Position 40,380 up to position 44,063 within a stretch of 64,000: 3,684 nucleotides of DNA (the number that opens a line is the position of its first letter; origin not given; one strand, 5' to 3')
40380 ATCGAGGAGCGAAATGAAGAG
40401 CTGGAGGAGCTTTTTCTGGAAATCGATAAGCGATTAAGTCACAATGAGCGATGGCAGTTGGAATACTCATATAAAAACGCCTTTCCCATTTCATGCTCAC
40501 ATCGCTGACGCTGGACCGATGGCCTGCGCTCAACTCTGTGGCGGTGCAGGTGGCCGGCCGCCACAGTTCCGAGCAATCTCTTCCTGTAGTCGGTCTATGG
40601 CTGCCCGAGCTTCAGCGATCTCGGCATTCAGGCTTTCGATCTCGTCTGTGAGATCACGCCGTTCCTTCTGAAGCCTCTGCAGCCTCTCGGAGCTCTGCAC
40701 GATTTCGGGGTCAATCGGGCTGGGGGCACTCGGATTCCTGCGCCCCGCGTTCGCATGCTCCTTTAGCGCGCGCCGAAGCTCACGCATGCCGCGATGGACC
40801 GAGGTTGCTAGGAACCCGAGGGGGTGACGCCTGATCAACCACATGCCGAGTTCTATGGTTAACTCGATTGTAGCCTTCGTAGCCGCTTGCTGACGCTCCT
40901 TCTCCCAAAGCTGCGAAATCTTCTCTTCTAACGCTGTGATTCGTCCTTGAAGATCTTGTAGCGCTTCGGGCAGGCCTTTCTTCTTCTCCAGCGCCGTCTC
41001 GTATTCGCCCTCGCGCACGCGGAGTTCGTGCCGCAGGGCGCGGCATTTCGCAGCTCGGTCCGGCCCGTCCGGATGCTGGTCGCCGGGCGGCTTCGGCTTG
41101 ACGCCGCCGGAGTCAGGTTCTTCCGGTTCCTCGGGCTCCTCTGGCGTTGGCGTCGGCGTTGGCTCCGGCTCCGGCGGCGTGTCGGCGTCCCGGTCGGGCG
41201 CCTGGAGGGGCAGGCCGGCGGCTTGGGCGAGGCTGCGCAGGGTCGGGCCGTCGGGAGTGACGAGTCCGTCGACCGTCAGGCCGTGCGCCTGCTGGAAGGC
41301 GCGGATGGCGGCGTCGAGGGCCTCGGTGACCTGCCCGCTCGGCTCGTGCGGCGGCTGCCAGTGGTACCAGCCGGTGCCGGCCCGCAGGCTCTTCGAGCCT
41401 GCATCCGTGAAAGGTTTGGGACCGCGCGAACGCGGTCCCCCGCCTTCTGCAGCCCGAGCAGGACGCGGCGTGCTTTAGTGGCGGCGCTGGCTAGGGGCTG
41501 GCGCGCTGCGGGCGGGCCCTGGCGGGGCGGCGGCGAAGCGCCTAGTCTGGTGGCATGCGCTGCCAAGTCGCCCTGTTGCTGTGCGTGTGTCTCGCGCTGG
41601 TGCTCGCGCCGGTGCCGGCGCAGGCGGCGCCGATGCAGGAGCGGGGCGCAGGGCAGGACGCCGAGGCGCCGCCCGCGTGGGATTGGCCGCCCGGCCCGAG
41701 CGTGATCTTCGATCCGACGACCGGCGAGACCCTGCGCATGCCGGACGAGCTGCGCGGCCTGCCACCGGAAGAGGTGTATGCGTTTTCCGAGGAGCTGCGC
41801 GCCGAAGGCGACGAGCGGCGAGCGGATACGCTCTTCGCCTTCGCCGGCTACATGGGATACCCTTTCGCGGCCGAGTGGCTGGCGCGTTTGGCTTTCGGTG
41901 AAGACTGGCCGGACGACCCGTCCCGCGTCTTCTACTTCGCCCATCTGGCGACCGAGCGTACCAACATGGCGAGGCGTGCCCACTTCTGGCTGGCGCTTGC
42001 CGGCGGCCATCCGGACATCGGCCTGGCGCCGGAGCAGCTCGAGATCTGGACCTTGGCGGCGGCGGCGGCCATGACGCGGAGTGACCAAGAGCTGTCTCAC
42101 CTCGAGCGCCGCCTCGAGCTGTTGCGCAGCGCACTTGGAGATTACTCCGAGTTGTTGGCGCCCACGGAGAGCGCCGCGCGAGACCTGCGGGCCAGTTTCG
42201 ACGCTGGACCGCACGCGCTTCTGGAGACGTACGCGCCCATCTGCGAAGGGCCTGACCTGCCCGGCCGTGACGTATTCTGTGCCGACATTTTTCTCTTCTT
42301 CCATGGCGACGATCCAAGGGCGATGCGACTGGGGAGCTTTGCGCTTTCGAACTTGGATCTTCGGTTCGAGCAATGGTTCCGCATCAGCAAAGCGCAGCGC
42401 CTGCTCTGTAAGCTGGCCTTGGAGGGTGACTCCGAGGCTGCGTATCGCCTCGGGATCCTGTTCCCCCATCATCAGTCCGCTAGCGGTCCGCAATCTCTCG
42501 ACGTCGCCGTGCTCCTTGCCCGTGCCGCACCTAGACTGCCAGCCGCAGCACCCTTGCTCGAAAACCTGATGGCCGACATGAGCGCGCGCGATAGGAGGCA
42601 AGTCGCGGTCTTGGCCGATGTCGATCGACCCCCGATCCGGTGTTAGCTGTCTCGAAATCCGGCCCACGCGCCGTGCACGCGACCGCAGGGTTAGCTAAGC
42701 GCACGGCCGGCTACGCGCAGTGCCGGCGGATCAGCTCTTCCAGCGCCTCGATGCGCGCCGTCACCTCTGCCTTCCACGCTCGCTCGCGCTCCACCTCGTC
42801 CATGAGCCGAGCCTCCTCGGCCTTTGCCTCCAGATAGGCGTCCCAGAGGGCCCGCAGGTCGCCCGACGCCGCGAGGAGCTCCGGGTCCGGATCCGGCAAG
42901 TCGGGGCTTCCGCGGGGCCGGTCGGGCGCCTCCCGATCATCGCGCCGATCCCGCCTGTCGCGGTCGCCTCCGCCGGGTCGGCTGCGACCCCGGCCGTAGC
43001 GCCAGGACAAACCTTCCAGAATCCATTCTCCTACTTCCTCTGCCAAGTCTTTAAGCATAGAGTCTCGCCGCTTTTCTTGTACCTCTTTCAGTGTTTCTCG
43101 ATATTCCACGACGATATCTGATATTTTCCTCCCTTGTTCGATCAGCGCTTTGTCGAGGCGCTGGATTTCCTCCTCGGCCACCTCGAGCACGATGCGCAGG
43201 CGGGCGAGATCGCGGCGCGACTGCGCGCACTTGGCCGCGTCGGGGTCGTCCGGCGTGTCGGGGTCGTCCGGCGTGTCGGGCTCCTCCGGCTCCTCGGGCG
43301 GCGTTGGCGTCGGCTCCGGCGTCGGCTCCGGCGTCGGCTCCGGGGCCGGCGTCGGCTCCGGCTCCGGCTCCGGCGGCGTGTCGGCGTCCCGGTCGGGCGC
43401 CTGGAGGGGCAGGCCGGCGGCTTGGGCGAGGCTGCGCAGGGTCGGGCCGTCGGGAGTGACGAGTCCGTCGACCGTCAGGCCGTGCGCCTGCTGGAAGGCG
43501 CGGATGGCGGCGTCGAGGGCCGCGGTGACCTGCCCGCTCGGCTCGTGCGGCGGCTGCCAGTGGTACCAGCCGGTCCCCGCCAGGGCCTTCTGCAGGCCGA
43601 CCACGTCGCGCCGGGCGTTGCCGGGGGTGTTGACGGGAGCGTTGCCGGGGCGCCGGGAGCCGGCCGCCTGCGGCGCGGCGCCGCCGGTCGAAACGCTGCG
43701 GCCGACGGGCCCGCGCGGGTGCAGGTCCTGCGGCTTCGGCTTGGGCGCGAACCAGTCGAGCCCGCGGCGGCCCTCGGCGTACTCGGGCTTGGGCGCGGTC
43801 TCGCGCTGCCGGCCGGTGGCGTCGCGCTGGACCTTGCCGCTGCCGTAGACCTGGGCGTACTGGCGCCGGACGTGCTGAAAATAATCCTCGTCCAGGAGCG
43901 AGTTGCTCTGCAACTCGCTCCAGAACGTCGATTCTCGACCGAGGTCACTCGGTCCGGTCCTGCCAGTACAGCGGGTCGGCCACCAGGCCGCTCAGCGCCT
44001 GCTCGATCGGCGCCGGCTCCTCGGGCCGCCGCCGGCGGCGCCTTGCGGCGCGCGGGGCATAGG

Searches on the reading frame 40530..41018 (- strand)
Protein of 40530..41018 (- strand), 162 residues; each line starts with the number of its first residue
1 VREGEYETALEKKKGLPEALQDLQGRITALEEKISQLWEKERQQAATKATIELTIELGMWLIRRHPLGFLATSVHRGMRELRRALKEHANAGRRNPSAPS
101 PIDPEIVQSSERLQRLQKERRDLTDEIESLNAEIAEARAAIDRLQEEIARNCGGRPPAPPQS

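Call 5: search_protein_families(library=pfam, proteins=[window:40530-41018:-], max_evalue=1)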
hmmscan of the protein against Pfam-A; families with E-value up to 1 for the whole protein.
window:40530-41018:- (162 aa): 115 families (the best 25 are shown)
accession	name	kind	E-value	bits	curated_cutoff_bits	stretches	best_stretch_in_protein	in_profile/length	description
PF17675.6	APG6_N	-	0.00038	21.4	45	1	93-149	44-91/132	Apg6 coiled-coil region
PF08614.16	ATG16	-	0.00042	21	33.7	1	105-149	117-161/200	Autophagy protein 16 (ATG16)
PF24918.1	NET2A_C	-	0.00043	20.6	27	1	84-150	45-111/180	NET2A, C-terminal domain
PF11932.13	DUF3450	-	0.00077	19.3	32.6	1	107-149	33-75/241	Protein of unknown function (DUF3450)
PF12443.13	AKNA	-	0.00091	20.2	28.1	1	70-137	11-79/99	AT-hook-containing transcription factor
PF07989.16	Cnn_1N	-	0.0026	18.3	28.5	1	111-148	36-73/74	Centrosomin N-terminal motif 1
PF10392.15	COG5_N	-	0.003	18.2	31.2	1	15-63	76-124/132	Conserved oligomeric Golgi complex subunit 5, N-terminal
PF08286.16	Spc24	-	0.0031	18.2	25.3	1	111-149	4-42/109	Spc24 subunit of Ndc80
PF19443.4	DAHL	-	0.0031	17.7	38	1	75-150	42-112/221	DAHL domain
PF04102.17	SlyX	-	0.0034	18.4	30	1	111-149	3-41/67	SlyX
PF14362.11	DUF4407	-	0.004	16.9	31.3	1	105-154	131-170/297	Domain of unknown function (DUF4407)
PF07926.17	TPR_MLP1_2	-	0.0047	17.4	36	1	108-147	61-100/129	TPR/MLP1/MLP2-like protein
PF05859.17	Mis12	-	0.0058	16.8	25.7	1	97-146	112-161/231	Mis12 protein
PF19964.5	EAD11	-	0.007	16.8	26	1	81-130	15-61/80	Effector-associated domain 11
PF01025.24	GrpE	-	0.0074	16.4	25.8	1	105-149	12-56/165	GrpE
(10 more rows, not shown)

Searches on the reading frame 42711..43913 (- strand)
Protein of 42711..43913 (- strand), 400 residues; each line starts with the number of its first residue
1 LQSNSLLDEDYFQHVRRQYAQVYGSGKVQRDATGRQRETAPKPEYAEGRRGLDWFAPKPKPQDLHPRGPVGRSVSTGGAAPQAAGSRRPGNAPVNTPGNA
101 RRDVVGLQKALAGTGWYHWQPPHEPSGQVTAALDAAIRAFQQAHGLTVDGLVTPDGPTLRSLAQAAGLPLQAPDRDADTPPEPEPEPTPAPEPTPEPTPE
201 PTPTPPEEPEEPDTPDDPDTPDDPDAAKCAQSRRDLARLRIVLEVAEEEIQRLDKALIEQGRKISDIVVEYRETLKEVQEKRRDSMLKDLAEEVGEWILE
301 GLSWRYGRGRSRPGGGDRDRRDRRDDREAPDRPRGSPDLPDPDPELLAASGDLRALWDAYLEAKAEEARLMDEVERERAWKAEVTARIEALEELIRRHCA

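Call 5: search_protein_families(library=pfam, proteins=[window:42711-43913:-], max_evalue=1)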
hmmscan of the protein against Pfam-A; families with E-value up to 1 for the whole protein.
window:42711-43913:- (400 aa): 5 families
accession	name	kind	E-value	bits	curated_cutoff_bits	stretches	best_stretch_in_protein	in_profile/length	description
PF01471.23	PG_binding_1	-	1.8e-09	38.1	23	1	103-154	4-51/57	Putative peptidoglycan binding domain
PF05887.16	Trypan_PARP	-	0.0039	17.6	100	1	176-225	58-110/134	Procyclic acidic repetitive protein (PARP)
PF17045.10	CEP63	-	0.014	15.6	33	1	233-281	41-89/263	Centrosomal protein of 63 kDa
PF08614.16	ATG16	-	0.015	15.9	33.7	1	189-294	43-146/200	Autophagy protein 16 (ATG16)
PF17675.6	APG6_N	-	0.28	12.1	45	0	352-394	47-89/132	Apg6 coiled-coil region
